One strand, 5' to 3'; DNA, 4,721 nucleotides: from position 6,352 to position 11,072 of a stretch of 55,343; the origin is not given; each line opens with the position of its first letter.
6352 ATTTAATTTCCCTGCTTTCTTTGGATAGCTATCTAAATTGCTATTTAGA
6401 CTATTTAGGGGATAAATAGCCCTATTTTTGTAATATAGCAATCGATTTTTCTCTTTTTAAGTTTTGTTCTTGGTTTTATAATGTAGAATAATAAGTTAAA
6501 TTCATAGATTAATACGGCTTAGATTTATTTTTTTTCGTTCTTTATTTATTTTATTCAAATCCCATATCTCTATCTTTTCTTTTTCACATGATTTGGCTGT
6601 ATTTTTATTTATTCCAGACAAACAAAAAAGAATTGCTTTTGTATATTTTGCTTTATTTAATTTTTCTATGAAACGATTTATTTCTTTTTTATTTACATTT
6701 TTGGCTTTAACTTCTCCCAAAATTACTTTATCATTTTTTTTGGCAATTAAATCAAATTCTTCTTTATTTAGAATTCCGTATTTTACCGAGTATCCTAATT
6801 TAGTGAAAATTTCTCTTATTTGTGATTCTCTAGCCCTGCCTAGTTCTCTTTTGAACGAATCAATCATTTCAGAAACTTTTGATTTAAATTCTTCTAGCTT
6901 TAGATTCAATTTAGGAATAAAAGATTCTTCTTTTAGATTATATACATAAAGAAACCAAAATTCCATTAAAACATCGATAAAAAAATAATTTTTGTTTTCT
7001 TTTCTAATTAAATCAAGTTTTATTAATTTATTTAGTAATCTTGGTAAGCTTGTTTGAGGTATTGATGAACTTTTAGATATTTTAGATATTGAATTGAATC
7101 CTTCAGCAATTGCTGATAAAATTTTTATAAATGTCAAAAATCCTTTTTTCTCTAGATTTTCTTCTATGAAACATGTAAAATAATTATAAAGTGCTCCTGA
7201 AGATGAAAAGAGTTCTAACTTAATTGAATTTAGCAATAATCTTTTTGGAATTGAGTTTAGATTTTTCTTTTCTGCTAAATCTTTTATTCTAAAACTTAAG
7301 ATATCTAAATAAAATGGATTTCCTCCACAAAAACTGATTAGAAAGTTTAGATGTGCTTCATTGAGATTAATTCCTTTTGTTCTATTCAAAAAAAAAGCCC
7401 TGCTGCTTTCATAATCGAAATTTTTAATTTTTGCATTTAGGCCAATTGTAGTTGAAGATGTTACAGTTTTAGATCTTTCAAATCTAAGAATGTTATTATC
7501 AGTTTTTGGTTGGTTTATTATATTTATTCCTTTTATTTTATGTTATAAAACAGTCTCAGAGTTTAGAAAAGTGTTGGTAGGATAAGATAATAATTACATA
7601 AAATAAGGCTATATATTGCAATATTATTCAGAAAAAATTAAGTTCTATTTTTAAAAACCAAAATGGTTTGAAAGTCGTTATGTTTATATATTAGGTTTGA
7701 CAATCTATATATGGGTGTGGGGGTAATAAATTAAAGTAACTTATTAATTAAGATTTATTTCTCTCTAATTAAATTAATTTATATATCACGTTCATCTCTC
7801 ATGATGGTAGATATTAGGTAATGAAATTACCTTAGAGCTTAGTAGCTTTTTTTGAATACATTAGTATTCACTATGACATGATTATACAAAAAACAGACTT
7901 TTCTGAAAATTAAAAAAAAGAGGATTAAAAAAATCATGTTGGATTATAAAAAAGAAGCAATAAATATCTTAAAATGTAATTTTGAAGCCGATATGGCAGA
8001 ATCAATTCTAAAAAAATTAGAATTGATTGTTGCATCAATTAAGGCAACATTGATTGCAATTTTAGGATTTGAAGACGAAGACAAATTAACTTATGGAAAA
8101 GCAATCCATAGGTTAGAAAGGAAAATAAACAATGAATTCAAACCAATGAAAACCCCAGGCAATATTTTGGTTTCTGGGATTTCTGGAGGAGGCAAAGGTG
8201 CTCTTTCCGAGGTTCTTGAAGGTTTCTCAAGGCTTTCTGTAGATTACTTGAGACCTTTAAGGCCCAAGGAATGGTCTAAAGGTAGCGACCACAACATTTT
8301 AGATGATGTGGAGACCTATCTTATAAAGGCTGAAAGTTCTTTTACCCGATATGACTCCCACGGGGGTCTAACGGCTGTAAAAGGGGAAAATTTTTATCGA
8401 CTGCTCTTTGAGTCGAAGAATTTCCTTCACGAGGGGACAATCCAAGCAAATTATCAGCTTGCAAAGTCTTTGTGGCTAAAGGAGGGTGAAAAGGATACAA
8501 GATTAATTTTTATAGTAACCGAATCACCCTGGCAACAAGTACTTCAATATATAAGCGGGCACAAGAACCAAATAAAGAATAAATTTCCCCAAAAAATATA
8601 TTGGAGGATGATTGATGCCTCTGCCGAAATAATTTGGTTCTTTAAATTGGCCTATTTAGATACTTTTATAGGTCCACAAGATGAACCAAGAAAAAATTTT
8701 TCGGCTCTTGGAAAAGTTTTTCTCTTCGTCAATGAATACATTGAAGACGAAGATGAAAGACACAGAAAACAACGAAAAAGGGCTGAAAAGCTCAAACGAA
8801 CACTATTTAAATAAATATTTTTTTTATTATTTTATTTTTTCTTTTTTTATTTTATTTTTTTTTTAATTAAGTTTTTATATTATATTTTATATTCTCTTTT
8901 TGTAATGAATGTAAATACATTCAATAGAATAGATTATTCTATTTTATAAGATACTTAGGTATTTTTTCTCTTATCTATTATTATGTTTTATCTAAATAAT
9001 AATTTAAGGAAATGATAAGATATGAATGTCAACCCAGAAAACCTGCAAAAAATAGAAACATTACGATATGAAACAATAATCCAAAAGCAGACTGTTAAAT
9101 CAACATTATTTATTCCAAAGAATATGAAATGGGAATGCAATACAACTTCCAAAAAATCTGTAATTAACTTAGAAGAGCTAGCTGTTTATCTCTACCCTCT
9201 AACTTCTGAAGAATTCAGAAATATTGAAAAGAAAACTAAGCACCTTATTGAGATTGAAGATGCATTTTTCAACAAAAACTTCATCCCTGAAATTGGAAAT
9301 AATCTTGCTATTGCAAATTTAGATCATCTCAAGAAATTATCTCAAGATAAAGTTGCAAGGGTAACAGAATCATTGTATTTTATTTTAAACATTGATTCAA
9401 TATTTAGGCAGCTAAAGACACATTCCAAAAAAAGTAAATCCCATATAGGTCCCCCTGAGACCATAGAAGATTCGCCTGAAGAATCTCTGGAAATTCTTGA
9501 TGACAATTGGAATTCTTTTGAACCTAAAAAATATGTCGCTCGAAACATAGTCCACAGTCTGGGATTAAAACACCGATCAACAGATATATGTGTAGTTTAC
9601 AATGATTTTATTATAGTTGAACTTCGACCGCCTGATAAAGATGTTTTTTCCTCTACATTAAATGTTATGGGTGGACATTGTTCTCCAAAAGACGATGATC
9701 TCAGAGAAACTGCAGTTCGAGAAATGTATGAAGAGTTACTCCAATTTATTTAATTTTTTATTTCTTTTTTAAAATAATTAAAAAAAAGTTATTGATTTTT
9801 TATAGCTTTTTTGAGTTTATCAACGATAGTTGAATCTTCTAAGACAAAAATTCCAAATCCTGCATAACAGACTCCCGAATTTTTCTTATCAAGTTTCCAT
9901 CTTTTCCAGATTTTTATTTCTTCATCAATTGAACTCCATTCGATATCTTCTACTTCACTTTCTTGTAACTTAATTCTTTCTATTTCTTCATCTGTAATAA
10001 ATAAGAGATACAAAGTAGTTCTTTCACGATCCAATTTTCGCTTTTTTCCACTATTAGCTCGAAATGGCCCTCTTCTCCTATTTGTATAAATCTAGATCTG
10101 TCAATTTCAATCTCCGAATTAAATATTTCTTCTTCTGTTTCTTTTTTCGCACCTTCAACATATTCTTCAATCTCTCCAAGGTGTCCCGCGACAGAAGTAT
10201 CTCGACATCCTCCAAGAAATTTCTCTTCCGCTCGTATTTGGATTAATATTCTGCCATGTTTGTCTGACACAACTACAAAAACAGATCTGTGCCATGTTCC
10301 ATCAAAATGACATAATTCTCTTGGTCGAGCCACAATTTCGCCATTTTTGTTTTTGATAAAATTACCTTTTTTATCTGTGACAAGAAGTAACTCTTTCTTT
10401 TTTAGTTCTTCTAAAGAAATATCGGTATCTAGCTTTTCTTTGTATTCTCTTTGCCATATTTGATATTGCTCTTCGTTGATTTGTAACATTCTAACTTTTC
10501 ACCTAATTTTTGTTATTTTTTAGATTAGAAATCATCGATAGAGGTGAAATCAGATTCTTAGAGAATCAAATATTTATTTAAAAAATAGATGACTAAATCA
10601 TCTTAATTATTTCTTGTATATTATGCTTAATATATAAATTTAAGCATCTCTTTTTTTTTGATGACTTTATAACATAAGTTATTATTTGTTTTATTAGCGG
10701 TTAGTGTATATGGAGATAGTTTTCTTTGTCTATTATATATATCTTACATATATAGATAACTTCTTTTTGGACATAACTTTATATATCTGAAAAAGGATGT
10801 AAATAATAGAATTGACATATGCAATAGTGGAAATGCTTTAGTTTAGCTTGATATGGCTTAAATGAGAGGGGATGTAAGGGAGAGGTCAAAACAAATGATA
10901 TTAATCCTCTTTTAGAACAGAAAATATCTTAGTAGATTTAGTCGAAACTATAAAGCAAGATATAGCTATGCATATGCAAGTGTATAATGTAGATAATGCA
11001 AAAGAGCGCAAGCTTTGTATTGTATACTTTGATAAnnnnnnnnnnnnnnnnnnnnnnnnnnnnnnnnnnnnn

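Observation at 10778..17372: A roughly 395-nt promoter-plus-leader module duplicated upstream of two unrelated genes, including their first codons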

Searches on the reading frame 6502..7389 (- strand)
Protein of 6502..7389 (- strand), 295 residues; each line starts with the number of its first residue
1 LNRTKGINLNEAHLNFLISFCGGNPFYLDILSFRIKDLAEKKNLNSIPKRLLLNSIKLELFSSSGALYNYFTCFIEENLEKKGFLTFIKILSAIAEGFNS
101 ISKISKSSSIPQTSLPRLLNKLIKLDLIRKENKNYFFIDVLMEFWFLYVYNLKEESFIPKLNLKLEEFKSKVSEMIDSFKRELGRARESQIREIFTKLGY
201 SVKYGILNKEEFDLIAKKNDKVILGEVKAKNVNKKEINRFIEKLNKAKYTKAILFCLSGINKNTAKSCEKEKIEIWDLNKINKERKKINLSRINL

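Call 23: search_protein_families(library=ncbifam, proteins=[window:6502-7389:-], max_evalue=0.00001)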
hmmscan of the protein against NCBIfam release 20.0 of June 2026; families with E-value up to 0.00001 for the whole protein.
window:6502-7389:- (295 aa): 0 families

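Call 47: search_protein_families(library=pfam, proteins=[window:6502-7389:-], max_evalue=1)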
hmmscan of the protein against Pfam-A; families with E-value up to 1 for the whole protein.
window:6502-7389:- (295 aa): 18 families
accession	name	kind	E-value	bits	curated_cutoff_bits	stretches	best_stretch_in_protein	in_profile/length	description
PF04471.18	Mrr_cat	-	4.5e-07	30.4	21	1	188-281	10-111/115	Restriction endonuclease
PF22722.2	NA-iREase1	-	7.1e-06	26.4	27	1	188-275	2-98/106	NACHT-associated inactive Restriction Endonuclease 1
PF14947.12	HTH_45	-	0.0007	20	25.5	1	88-135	9-56/77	Winged helix-turn-helix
PF01978.25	TrmB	-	0.0029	17.8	25.6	1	96-136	20-60/68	Sugar-specific transcriptional regulator TrmB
PF08820.15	DUF1803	-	0.005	17.3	32.2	0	217-249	22-54/91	Domain of unknown function (DUF1803)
PF03008.20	DUF234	-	0.0063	17.3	22.5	1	157-239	20-99/100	Archaea bacterial proteins of unknown function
PF21984.2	DnaD_N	-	0.017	15.7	27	1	78-134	13-71/101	DnaD N-terminal domain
PF13156.12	Mrr_cat_2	-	0.019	15.3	22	1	229-289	55-116/127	Restriction endonuclease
PF24270.1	HTH_Cmi2_C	-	0.033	14.9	27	1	88-135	78-125/125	Cmi2, C-terminal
PF12802.13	MarR_2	-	0.035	14.7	27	1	90-131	10-53/61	MarR family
PF21100.3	MCM_C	-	0.037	14.3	27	1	87-135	7-61/64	MCM protein C-terminal winged helix-turn-helix domain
PF09339.16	HTH_IclR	-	0.045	14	22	1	89-130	7-50/52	IclR helix-turn-helix domain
PF02590.22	SPOUT_MTase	-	0.12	12.8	27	1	170-260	14-106/154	Predicted SPOUT methyltransferase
PF01022.26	HTH_5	-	0.12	12.7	22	1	88-130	5-47/47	Bacterial regulatory protein, arsR family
PF01047.28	MarR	-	0.13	12.6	24.6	0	100-131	19-50/59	MarR family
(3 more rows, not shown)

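Call 48: search_protein_families(library=phrogs, proteins=[window:6502-7389:-], max_evalue=0.01)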
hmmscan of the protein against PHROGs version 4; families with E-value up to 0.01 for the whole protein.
window:6502-7389:- (295 aa): 1 family
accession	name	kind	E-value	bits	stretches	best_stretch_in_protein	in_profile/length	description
phrog_5018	-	unknown function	0.0011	20.1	1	183-235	7-59/134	-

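Call 49: search_protein_families(library=padloc, proteins=[window:6502-7389:-], max_evalue=0.01)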
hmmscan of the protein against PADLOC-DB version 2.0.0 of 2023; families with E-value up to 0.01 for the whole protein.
window:6502-7389:- (295 aa): 6 families
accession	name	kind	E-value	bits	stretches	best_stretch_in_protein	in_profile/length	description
PDLC01848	CARF3--CARF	-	3.8e-08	31.2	1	88-132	140-183/197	-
PDLC04787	PDC-S01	-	5.9e-05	20.1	1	176-272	304-401/412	-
PDLC02649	DrmMII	-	0.00014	18.9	1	184-255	177-245/422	DrmMII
PDLC01438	Csa3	-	0.0015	16.7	1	88-234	151-273/305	"CAS-I,CAS-II,CAS-III,CAS-IV,CAS-V,CAS-VI; associated_signaling"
PDLC01880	CARF4--CARF_PDDEXK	-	0.0044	14.4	0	207-288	271-358/364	-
PDLC01044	Csa3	-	0.0052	14.7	0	88-130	139-180/194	Type I-A associated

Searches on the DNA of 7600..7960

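Call 65: search_rna_families(source=window, start=7600, end=7960, threshold=evalue, max_evalue=10)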
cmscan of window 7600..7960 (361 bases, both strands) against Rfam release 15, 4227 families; matches with E-value up to 10: 1.
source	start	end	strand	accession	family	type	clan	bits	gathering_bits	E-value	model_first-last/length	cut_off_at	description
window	7648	7674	-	RF01334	CRISPR-DR21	Gene; CRISPR;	-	17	48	3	1-37/37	no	CRISPR RNA direct repeat element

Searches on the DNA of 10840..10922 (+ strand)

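Call 73: build_rna_model(alignment_id=A8, structure=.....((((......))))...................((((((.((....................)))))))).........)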
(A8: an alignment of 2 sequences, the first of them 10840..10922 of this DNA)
Model R3 built from alignment A8 (2 sequences, 84 columns); structure: as given.
model positions 84; base pairs 12; branch points 1; effective number of sequences 1.61; information 0.676 bits per position. Calibrated on 0.2 Mb of random sequence (short: E-values are rough).
structure used (alignment columns):
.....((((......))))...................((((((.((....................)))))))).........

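Call 74: search_with_rna_model(model_id=R3, source=window, filters=off, max_evalue=5, show_alignments=6)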
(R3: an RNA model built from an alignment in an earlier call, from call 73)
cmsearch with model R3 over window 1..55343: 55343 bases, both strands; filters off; matches with E-value up to 5: 13.
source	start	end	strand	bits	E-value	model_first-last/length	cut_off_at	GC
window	17023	17106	+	104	1.5e-19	1-84/84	no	0.39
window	10840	10922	+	100.8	7.2e-19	1-84/84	no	0.35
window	911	990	+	17.9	0.19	1-84/84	no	0.26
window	18789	18851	+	15.1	0.71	1-84/84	no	0.32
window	2035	2068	+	13.4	1.6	1-84/84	no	0.18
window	14682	14731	+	12.7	2.3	1-84/84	no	0.2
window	46269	46304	-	11.7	3.6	1-84/84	no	0.17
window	44193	44246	+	11.7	3.7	1-84/84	no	0.22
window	12634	12675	+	11.5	4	1-84/84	no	0.24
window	4512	4579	-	11.4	4.2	1-84/84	no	0.28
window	1413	1455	+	11.3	4.5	1-84/84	no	0.23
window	26281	26329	-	11.1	4.9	1-84/84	no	0.35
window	41713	41795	+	11.1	4.9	1-84/84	no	0.24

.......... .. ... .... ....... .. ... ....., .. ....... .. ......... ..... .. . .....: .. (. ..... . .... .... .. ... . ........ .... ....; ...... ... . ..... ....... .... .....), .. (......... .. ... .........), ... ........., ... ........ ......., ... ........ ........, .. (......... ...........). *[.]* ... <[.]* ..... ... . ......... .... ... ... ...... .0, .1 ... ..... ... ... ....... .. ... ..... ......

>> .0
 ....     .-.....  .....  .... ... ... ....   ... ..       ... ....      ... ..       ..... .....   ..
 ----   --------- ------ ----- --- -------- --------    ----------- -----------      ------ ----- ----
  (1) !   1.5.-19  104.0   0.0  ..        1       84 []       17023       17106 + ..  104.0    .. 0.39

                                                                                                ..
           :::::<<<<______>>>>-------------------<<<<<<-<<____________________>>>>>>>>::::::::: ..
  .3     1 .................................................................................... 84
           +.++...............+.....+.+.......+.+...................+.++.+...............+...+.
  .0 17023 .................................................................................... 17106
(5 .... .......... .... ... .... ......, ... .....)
